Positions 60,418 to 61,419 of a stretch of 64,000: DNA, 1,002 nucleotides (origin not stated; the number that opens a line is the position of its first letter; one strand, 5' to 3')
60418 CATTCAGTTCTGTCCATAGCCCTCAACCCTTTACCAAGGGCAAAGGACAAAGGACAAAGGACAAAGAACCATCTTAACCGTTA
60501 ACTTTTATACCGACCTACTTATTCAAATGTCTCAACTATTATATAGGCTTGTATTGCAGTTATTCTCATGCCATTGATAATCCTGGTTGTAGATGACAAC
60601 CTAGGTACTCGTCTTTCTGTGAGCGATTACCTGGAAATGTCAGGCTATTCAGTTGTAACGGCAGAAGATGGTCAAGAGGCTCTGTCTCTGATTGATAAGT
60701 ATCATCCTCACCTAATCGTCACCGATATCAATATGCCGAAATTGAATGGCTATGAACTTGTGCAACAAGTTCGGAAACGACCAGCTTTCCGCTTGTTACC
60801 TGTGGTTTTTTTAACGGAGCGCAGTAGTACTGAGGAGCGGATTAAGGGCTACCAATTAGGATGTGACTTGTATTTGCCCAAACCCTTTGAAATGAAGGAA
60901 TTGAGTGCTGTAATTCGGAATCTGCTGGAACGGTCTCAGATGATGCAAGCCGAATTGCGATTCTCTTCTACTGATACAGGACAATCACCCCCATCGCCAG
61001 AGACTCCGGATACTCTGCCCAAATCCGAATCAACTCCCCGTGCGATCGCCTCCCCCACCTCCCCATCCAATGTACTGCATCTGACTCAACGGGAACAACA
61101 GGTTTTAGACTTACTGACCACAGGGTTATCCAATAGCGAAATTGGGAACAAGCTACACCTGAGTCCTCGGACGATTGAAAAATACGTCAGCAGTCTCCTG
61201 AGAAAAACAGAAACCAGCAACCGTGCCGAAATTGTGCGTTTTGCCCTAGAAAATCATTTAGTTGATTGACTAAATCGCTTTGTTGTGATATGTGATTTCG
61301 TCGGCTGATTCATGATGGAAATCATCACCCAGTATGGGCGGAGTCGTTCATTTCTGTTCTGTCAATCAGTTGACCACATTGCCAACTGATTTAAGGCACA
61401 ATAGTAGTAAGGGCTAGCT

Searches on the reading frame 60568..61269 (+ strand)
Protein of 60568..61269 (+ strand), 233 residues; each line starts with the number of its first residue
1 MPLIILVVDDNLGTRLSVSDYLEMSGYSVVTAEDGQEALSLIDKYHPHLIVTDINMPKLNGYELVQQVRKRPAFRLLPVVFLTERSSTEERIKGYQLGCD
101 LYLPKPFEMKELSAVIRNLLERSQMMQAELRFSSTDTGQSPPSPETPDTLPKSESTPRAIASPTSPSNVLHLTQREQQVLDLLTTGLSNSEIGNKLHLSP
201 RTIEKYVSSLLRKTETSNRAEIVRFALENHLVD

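Call 68: search_protein_families(library=pfam, proteins=[window:60568-61269:+], max_evalue=0.00001)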
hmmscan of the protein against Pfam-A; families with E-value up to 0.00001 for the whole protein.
window:60568-61269:+ (233 aa): 2 families
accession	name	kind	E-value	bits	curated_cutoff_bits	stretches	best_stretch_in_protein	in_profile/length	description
PF00072.30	Response_reg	-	2.1e-27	95.9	30.2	1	5-116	1-110/111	Response regulator receiver domain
PF00196.25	GerE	-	7.9e-17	61.1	23.5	1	172-226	3-57/57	Bacterial regulatory proteins, luxR family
